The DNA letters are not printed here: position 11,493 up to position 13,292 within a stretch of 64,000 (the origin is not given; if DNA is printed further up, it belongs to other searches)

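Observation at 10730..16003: Compact lipid-linked glycosylation module: GtrB/ArnC-like GT2 coupled to a GT-C membrane transferase, divergent TMTC-like TPR protein, convergent UPP-synthase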

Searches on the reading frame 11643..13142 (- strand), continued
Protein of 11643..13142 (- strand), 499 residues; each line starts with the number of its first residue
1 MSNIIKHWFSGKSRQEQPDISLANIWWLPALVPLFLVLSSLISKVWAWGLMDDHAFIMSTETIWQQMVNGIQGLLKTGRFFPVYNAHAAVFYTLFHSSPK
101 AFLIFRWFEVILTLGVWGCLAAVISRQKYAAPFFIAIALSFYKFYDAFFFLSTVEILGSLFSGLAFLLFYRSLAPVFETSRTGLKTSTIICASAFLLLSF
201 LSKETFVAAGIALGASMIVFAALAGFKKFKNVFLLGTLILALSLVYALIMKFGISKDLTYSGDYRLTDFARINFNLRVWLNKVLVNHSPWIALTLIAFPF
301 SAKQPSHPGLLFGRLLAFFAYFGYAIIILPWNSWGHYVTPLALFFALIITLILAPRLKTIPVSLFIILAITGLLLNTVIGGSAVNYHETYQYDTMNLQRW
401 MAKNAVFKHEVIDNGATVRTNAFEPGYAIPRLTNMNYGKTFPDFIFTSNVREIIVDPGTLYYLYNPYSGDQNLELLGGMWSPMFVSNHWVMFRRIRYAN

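Call 53: search_protein_families(library=pfam, proteins=[L009:7482-8282:+, L011:7404-8210:+, L012:2113-2898:+, L013:7419-8201:+, L014:7374-8168:+, L015:5333-6094:+, L017:3309-4085:+, L018:7371-8165:+, L019:7443-8213:+, L010:6674-7441:+], max_evalue=0.001)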
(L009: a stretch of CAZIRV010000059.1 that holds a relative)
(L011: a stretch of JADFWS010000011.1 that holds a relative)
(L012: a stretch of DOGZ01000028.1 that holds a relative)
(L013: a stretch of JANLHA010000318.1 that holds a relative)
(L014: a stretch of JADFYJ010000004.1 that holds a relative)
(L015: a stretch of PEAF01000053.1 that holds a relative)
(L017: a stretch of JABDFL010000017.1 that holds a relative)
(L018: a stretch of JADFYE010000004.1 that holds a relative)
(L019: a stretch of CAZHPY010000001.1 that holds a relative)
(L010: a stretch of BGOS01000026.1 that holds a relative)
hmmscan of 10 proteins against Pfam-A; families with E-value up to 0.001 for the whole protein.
L009:7482-8282:+ (266 aa): 1 family
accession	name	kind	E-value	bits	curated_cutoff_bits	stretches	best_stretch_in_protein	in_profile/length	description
PF00535.33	Glycos_transf_2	-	5.5e-17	62.6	23.3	1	17-188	2-167/168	Glycosyl transferase family 2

L011:7404-8210:+ (268 aa): 1 family
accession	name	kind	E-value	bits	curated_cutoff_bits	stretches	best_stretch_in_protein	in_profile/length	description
PF00535.33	Glycos_transf_2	-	4.7e-18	66.1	23.3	1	13-181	2-166/168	Glycosyl transferase family 2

L012:2113-2898:+ (261 aa): 1 family
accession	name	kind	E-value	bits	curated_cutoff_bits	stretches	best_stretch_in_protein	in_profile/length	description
PF00535.33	Glycos_transf_2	-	1.6e-18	67.6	23.3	1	4-172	2-166/168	Glycosyl transferase family 2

L013:7419-8201:+ (260 aa): 2 families
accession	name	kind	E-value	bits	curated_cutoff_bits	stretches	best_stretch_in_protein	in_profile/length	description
PF00535.33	Glycos_transf_2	-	4.1e-20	72.8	23.3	1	4-172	2-166/168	Glycosyl transferase family 2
PF10111.15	Glyco_tranf_2_2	-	0.00088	19.3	27.3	0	5-77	3-73/276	Glycosyltransferase like family 2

L014:7374-8168:+ (264 aa): 1 family
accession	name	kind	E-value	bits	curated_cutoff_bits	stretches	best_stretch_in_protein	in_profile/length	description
PF00535.33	Glycos_transf_2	-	4.6e-19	69.4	23.3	1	13-177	4-165/168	Glycosyl transferase family 2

L015:5333-6094:+ (253 aa): 1 family
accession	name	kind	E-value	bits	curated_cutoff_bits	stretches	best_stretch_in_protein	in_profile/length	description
PF00535.33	Glycos_transf_2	-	6.7e-16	59.1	23.3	1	5-171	3-165/168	Glycosyl transferase family 2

L017:3309-4085:+ (258 aa): 1 family
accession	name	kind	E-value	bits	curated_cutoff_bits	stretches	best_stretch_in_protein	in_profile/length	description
PF00535.33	Glycos_transf_2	-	2.2e-19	70.4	23.3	1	4-170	2-164/168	Glycosyl transferase family 2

L018:7371-8165:+ (264 aa): 1 family
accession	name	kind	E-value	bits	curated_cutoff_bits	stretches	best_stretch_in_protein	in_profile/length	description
PF00535.33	Glycos_transf_2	-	2.3e-16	60.6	23.3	1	17-182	2-164/168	Glycosyl transferase family 2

L019:7443-8213:+ (256 aa): 1 family
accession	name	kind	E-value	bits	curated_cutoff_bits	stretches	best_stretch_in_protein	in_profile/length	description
PF00535.33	Glycos_transf_2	-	4.8e-17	62.8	23.3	1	4-171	2-165/168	Glycosyl transferase family 2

L010:6674-7441:+ (255 aa): 1 family
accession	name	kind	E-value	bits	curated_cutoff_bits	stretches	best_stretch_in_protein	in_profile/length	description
PF00535.33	Glycos_transf_2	-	7.9e-20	71.9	23.3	1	5-171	3-165/168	Glycosyl transferase family 2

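Call 54: search_protein_families(library=pfam, proteins=[L004:7309-8625:+, L004:8656-9447:+, L004:4538-5809:+, L004:3624-4571:+, L008:1525-2352:+, L008:3328-5046:-, L008:5081-7042:-, L005:5071-5982:+, L005:4087-5058:+, L016:7466-8317:+], max_evalue=0.001)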
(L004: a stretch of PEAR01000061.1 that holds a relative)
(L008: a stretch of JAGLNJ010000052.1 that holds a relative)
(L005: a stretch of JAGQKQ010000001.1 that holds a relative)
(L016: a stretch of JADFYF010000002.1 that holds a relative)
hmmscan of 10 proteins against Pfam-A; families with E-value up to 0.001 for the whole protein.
L004:7309-8625:+ (438 aa): 1 family
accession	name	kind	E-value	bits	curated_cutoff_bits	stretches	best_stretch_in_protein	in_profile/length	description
PF00162.24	PGK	-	1.7e-156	521.4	27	1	37-414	1-379/379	Phosphoglycerate kinase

L004:8656-9447:+ (263 aa): 1 family
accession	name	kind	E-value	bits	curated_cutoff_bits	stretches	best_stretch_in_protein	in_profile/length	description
PF00121.24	TIM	-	2.5e-100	335.4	20.1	1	15-260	1-244/245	Triosephosphate isomerase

L004:4538-5809:+ (423 aa): 1 family
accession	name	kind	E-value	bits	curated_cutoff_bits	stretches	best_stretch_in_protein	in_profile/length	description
PF04932.20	Wzy_C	-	6.4e-22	78.4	31.7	1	210-346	2-149/149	O-Antigen ligase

L004:3624-4571:+ (315 aa): 5 families
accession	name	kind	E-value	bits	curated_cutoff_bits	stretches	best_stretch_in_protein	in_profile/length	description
PF01370.27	Epimerase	-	1.7e-56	191.7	20.9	1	9-240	1-240/240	NAD dependent epimerase/dehydratase family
PF16363.11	GDP_Man_Dehyd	-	6.2e-26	92.1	27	1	41-300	58-329/332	GDP-mannose 4,6 dehydratase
PF01073.25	3Beta_HSD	-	6.2e-08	32.4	22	0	41-235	51-236/280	3-beta hydroxysteroid dehydrogenase/isomerase family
PF02719.21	Polysacc_synt_2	-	4.8e-07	29.7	20.2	0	43-110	62-128/293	Polysaccharide biosynthesis protein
PF04321.23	RmlD_sub_bind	-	1.3e-06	28.2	27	1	8-68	2-61/287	RmlD substrate binding domain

L008:1525-2352:+ (275 aa): 6 families
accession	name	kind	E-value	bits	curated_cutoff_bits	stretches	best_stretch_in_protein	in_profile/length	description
PF13489.12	Methyltransf_23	-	2.5e-24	86.3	27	1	75-217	19-161/164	Methyltransferase domain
PF08241.18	Methyltransf_11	-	2.2e-17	63.9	21.2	1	83-172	1-95/95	Methyltransferase domain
PF13649.12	Methyltransf_25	-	2.7e-14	54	27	1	83-168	2-97/97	Methyltransferase domain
PF13847.12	Methyltransf_31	-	2e-12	47.5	27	1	79-185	4-123/145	Methyltransferase domain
PF08242.18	Methyltransf_12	-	1.3e-10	42.3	30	1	83-170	1-98/98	Methyltransferase domain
PF02353.26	CMAS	-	3.5e-06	27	27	1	74-178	58-170/273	Mycolic acid cyclopropane synthetase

L008:3328-5046:- (572 aa): 0 families

L008:5081-7042:- (653 aa): 2 families
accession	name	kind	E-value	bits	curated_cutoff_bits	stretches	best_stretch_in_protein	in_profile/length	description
PF00723.27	Glyco_hydro_15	-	5.7e-30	105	22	1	280-581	16-327/427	Glycosyl hydrolases family 15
PF06165.18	GH94_b-supersand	-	0.0007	19.6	23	0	81-219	95-250/251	Glycosyl hydrolase 94, supersandwich domain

L005:5071-5982:+ (303 aa): 2 families
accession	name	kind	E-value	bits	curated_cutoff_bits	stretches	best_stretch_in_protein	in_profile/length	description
PF00753.33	Lactamase_B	-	2.4e-16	60.7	22.7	1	76-234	33-196/196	Metallo-beta-lactamase superfamily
PF12706.13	Lactamase_B_2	-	0.0005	20.2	27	1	89-192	30-142/200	Beta-lactamase superfamily domain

L005:4087-5058:+ (323 aa): 0 families

L016:7466-8317:+ (283 aa): 1 family
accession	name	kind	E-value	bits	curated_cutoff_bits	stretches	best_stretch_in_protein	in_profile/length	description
PF02219.23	MTHFR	-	1.6e-94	317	24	1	3-280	8-285/287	Methylenetetrahydrofolate reductase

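Call 55: search_protein_families(library=pfam, proteins=[L013:2988-3887:+, L013:3880-5016:+, L013:4994-5932:+, L013:8198-9235:+, L019:2483-3658:+, L019:3651-5090:+, L019:5033-5980:+, L019:8210-9034:+, L019:9044-10561:+, L018:8189-9586:+], max_evalue=0.001)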
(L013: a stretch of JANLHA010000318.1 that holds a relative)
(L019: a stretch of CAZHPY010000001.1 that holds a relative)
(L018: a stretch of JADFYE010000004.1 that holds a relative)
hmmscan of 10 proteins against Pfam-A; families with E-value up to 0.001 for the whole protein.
L013:2988-3887:+ (299 aa): 6 families
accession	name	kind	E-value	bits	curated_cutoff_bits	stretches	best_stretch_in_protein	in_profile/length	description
PF01370.27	Epimerase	-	1.4e-25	90.6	20.9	1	6-214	1-232/240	NAD dependent epimerase/dehydratase family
PF16363.11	GDP_Man_Dehyd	-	2.3e-17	63.9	27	1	7-284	1-331/332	GDP-mannose 4,6 dehydratase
PF07993.18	NAD_binding_4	-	7.8e-13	48.6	20.1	1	57-165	84-212/258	Male sterility protein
PF04321.23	RmlD_sub_bind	-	4.8e-11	42.7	27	1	5-247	2-236/287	RmlD substrate binding domain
PF01073.25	3Beta_HSD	-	6.2e-11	42.3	22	1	7-143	1-157/280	3-beta hydroxysteroid dehydrogenase/isomerase family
PF02719.21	Polysacc_synt_2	-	1.6e-07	31.2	20.2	1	60-245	74-252/293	Polysaccharide biosynthesis protein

L013:3880-5016:+ (378 aa): 4 families
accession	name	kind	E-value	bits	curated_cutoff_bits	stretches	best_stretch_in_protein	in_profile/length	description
PF00534.26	Glycos_transf_1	-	3.7e-29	101.9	26.4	1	180-344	6-169/172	Glycosyl transferases group 1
PF13692.12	Glyco_trans_1_4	-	1e-27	97.6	27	1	191-333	3-142/142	Glycosyl transferases group 1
PF20706.3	GT4-conflict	-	5.7e-11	42.4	26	1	138-309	145-323/385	Family 4 Glycosyltransferase in conflict systems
PF13524.12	Glyco_trans_1_2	-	2.5e-05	24.7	25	1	216-360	10-141/144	Glycosyl transferase-like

L013:4994-5932:+ (312 aa): 8 families
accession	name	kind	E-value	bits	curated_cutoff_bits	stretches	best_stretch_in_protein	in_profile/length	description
PF13489.12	Methyltransf_23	-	1.5e-30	106.6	27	1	104-254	10-163/164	Methyltransferase domain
PF08241.18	Methyltransf_11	-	6e-13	49.7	21.2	1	117-208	1-95/95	Methyltransferase domain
PF13649.12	Methyltransf_25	-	1.3e-10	42.3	27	1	117-204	2-97/97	Methyltransferase domain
PF08242.18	Methyltransf_12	-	2.4e-10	41.5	30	1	117-206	1-98/98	Methyltransferase domain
PF13847.12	Methyltransf_31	-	6.5e-10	39.3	27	1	114-247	5-143/145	Methyltransferase domain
PF08003.17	Methyltransf_9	-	4.8e-07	29.5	23.8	1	101-255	105-265/315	Protein of unknown function (DUF1698)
PF02353.26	CMAS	-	0.00017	21.5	27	1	110-258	60-218/273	Mycolic acid cyclopropane synthetase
PF07021.18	MetW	-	0.00025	21.2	21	1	107-196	7-98/193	Methionine biosynthesis protein MetW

L013:8198-9235:+ (345 aa): 8 families
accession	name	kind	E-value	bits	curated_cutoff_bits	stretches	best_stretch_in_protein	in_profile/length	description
PF01370.27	Epimerase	-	2.2e-52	178.3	20.9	1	3-269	1-240/240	NAD dependent epimerase/dehydratase family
PF16363.11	GDP_Man_Dehyd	-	4.6e-49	168.1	27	1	4-333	1-331/332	GDP-mannose 4,6 dehydratase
PF04321.23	RmlD_sub_bind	-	8.9e-20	71.4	27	1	1-212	1-159/287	RmlD substrate binding domain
PF02719.21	Polysacc_synt_2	-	3e-16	59.9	20.2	1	3-135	1-131/293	Polysaccharide biosynthesis protein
PF07993.18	NAD_binding_4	-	3.5e-14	53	20.1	1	5-219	1-224/258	Male sterility protein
PF01073.25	3Beta_HSD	-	4.7e-13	49.2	22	1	4-250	1-222/280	3-beta hydroxysteroid dehydrogenase/isomerase family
PF00106.31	adh_short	-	5.6e-05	23.1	26.6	0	2-118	2-119/195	short chain dehydrogenase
PF08659.16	KR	-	0.00055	20.3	22.6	1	2-137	2-142/180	KR domain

L019:2483-3658:+ (391 aa): 5 families
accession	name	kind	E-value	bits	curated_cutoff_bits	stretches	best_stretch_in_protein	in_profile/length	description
PF00534.26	Glycos_transf_1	-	1.3e-32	113.2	26.4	1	214-362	15-171/172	Glycosyl transferases group 1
PF13692.12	Glyco_trans_1_4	-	3e-30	105.8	27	1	215-348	2-141/142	Glycosyl transferases group 1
PF13524.12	Glyco_trans_1_2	-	6.7e-11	42.8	25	1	244-369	16-134/144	Glycosyl transferase-like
PF13439.12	Glyco_transf_4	-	9.5e-11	42.4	28.5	1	19-202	7-165/170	Glycosyltransferase Family 4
PF13579.12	Glyco_trans_4_4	-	2.1e-09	38.3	29.7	1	14-201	1-157/158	Glycosyl transferase 4-like domain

L019:3651-5090:+ (479 aa): 1 family
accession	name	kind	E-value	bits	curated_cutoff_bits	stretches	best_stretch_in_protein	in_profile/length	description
PF04932.20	Wzy_C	-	3.1e-09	37.2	31.7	1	210-410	16-148/149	O-Antigen ligase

L019:5033-5980:+ (315 aa): 6 families
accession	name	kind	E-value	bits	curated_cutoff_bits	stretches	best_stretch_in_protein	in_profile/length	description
PF13489.12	Methyltransf_23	-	2.5e-29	102.6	27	1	105-258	9-163/164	Methyltransferase domain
PF08242.18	Methyltransf_12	-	1.8e-12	48.3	30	1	122-210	1-98/98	Methyltransferase domain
PF08241.18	Methyltransf_11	-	7e-12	46.3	21.2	1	122-211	1-94/95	Methyltransferase domain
PF13649.12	Methyltransf_25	-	7.7e-10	39.8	27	1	122-208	2-97/97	Methyltransferase domain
PF13847.12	Methyltransf_31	-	2.9e-05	24.2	27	1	119-216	5-113/145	Methyltransferase domain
PF05219.18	DREV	-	0.00086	18.9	26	0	117-213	94-187/265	DREV methyltransferase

L019:8210-9034:+ (274 aa): 0 families

L019:9044-10561:+ (505 aa): 2 families
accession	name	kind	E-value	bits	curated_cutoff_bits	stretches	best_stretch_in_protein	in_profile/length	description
PF03062.24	MBOAT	-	1.2e-37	130.5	27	1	147-360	74-302/337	MBOAT, membrane-bound O-acyltransferase family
PF13813.11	MBOAT_2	-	2.4e-06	28.2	25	1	273-335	3-67/85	Membrane bound O-acyl transferase family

L018:8189-9586:+ (465 aa): 10 families
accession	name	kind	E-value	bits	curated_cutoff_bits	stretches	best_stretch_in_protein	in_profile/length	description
PF00535.33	Glycos_transf_2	-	3.8e-21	76.2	23.3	1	231-358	1-128/168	Glycosyl transferase family 2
PF13489.12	Methyltransf_23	-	3.2e-16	59.9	27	1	36-180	19-164/164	Methyltransferase domain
PF13847.12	Methyltransf_31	-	6.3e-11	42.6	27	1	39-144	3-114/145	Methyltransferase domain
PF08242.18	Methyltransf_12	-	2.8e-09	38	30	1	44-128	1-96/98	Methyltransferase domain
PF13649.12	Methyltransf_25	-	1e-08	36.2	27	1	43-121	1-90/97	Methyltransferase domain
PF08241.18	Methyltransf_11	-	4.5e-08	34.1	21.2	1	44-131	1-94/95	Methyltransferase domain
PF13641.12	Glyco_tranf_2_3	-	5.8e-08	33.5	27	1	230-347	3-125/230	Glycosyltransferase like family 2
PF10111.15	Glyco_tranf_2_2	-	5.6e-07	29.8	27.3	1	231-350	1-123/276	Glycosyltransferase like family 2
PF07021.18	MetW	-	1.6e-06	28.3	21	1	35-141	9-117/193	Methionine biosynthesis protein MetW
PF05401.17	NodS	-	7.8e-05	23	24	1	41-119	45-128/201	Nodulation protein S (NodS)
